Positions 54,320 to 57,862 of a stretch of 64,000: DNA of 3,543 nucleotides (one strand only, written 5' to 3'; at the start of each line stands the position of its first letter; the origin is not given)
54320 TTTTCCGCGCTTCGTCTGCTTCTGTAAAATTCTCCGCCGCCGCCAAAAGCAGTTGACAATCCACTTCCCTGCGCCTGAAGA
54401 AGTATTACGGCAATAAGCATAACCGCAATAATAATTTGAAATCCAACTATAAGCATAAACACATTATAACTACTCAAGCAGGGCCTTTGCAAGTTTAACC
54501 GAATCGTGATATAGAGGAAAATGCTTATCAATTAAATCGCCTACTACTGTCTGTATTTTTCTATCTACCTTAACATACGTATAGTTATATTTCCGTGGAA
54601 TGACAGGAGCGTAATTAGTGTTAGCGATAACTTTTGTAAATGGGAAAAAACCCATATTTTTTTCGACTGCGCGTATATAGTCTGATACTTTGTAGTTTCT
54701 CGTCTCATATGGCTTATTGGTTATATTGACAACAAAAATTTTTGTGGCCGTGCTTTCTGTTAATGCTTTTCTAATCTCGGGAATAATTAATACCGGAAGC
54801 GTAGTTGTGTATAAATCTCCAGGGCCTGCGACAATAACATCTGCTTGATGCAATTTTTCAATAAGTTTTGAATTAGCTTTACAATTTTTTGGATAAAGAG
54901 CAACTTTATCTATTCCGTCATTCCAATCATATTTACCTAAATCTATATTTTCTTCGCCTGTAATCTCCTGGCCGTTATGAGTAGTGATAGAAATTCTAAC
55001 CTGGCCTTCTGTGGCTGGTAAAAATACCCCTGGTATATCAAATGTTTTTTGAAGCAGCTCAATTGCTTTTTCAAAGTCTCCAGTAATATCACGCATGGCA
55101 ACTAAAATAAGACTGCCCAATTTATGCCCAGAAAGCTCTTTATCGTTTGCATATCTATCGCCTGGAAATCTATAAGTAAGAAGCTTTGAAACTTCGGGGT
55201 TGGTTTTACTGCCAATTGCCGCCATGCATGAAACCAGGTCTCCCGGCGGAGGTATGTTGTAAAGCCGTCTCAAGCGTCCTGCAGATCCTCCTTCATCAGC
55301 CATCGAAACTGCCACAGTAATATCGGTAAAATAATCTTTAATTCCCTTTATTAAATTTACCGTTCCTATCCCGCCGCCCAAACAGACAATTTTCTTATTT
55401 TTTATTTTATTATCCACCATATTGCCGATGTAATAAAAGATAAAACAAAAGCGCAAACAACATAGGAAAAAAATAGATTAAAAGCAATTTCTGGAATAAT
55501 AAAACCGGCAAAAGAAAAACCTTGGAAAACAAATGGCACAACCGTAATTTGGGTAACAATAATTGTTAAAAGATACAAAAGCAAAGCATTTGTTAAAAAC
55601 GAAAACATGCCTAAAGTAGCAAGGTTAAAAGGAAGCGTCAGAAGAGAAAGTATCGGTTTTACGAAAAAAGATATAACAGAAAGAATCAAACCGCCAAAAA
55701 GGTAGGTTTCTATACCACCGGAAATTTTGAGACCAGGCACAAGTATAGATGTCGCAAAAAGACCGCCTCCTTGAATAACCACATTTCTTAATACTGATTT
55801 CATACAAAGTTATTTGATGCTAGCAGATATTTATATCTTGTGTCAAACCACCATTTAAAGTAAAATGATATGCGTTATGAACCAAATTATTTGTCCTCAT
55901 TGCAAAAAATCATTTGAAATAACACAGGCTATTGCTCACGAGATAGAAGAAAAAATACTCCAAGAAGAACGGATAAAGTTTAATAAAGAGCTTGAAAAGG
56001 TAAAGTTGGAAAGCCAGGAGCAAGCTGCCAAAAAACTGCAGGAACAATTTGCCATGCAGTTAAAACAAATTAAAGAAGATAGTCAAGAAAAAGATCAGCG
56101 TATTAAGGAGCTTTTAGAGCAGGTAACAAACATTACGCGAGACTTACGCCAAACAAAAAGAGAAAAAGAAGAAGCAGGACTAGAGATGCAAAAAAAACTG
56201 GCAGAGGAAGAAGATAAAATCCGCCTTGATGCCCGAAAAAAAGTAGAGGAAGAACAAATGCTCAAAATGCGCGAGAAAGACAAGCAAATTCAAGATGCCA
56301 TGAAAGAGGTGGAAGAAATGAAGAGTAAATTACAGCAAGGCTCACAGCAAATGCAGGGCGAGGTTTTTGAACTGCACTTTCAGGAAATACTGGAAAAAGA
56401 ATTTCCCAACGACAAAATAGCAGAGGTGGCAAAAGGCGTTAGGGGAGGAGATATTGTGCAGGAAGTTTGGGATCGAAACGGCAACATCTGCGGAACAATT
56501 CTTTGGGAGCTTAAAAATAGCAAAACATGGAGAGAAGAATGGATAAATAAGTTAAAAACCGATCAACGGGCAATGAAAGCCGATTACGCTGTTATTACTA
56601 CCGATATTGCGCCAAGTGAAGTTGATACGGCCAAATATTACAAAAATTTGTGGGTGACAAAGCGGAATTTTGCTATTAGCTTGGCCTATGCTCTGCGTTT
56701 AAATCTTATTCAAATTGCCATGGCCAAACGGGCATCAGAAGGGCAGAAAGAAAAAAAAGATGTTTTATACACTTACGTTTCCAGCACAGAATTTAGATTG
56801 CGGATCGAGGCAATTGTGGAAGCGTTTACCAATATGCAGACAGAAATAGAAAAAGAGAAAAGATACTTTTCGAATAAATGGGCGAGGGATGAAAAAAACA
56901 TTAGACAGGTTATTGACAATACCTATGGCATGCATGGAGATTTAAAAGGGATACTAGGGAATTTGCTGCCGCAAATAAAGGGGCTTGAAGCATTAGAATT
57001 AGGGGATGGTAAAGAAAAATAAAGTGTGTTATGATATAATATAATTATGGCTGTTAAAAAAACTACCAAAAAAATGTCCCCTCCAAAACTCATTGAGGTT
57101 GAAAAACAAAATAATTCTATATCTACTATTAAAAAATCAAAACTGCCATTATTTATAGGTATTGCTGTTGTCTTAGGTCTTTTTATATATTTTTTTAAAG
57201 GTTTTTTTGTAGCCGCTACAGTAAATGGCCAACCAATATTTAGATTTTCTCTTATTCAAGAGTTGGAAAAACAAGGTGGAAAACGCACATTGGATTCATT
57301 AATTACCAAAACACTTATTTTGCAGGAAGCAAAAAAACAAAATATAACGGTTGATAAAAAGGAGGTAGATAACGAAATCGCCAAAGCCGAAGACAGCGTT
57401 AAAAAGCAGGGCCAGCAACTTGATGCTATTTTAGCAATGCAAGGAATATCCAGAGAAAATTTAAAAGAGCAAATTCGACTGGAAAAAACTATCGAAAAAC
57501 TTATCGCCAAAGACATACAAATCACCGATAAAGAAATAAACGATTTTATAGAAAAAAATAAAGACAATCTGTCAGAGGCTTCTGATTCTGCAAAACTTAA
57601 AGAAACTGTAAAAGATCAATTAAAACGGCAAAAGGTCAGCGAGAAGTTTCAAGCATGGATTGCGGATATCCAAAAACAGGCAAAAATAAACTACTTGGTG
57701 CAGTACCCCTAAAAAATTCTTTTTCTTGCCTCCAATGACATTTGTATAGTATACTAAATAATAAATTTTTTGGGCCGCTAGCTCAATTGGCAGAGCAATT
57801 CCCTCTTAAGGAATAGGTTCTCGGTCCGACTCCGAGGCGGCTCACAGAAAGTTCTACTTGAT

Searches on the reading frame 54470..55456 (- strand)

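Call 58: search_protein_families(library=pfam, max_evalue=0.001, proteins=[window:54470-55456:-])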
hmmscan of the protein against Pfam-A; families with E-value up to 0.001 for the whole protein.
window:54470-55456:- (328 aa): 1 family
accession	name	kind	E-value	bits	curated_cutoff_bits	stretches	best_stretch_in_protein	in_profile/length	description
PF01933.23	CofD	-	2.9e-72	243.7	30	1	23-298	1-273/290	2-phospho-L-lactate transferase CofD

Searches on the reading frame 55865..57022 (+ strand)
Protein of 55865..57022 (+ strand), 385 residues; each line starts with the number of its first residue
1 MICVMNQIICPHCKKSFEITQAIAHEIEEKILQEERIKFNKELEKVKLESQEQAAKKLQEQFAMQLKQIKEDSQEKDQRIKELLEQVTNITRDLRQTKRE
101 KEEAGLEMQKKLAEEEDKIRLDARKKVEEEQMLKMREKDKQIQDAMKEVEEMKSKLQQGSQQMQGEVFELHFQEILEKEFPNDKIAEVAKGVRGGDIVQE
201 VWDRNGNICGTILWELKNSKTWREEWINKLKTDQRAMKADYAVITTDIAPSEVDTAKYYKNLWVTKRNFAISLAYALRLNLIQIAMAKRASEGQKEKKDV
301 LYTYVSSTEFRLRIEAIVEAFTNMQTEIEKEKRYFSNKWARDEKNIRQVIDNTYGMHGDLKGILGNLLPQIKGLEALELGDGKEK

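Call 58: search_protein_families(library=pfam, max_evalue=0.001, proteins=[window:55865-57022:+])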
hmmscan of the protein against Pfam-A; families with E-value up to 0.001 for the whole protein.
window:55865-57022:+ (385 aa): 1 family
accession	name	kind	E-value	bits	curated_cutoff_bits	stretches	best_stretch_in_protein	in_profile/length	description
PF09903.14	DUF2130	-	6e-61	206.4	26.7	1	133-374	3-250/255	Uncharacterized protein conserved in bacteria (DUF2130)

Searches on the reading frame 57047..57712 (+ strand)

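Call 58: search_protein_families(library=pfam, max_evalue=0.001, proteins=[window:57047-57712:+])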
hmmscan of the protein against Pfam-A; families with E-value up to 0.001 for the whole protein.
window:57047-57712:+ (221 aa): 3 families
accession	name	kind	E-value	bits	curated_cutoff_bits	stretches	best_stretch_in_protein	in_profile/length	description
PF13624.11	SurA_N_3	-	2.4e-10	40.9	27.2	1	74-152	80-161/162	SurA-like N-terminal domain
PF09312.16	SurA_N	-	2.1e-07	31.6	30.8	1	79-151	44-116/118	SurA N-terminal domain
PF13623.11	SurA_N_2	-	0.00012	22.4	28.5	1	72-119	80-126/145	SurA-like N-terminal domain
